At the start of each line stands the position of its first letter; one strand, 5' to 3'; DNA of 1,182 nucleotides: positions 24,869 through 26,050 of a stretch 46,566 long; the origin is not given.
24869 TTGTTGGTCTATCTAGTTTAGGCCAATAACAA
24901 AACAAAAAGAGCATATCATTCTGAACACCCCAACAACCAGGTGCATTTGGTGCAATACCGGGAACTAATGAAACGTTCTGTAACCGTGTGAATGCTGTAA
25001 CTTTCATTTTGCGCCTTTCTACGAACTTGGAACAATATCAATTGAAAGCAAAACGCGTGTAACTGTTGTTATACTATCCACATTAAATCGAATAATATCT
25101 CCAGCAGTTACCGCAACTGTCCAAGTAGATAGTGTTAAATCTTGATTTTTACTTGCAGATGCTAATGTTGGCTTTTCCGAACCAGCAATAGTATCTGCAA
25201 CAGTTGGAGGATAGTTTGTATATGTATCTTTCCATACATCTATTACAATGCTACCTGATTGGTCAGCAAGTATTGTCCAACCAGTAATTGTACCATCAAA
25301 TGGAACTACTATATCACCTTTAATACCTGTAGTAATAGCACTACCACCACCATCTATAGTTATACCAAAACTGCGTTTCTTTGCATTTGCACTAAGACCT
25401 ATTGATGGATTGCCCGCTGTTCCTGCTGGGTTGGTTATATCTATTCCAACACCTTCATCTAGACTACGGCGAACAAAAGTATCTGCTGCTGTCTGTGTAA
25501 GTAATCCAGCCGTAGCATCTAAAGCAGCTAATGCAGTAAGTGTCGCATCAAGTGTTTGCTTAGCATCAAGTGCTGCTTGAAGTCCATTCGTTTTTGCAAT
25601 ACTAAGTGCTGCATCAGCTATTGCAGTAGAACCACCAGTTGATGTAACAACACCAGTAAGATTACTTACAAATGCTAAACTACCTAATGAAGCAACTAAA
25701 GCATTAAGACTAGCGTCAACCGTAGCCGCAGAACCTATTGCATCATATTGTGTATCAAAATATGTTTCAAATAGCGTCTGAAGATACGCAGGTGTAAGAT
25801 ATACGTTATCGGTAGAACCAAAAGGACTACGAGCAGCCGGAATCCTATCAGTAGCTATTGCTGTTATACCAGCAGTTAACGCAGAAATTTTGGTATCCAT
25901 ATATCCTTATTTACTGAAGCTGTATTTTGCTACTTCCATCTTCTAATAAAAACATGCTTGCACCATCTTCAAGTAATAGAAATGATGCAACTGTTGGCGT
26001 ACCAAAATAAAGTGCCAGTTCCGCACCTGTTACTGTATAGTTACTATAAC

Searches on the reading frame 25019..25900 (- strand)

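Call 78: search_protein_families(library=phrogs, proteins=[window:25019-25900:-], max_evalue=0.001)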
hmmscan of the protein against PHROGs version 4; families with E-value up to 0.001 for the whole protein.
window:25019-25900:- (293 aa): 2 families
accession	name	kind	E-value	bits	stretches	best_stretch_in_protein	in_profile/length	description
phrog_35197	-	unknown function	3e-32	112.9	1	175-285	73-183/190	-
phrog_10330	-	head and packaging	3e-22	80.5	1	156-288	100-236/239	virion structural protein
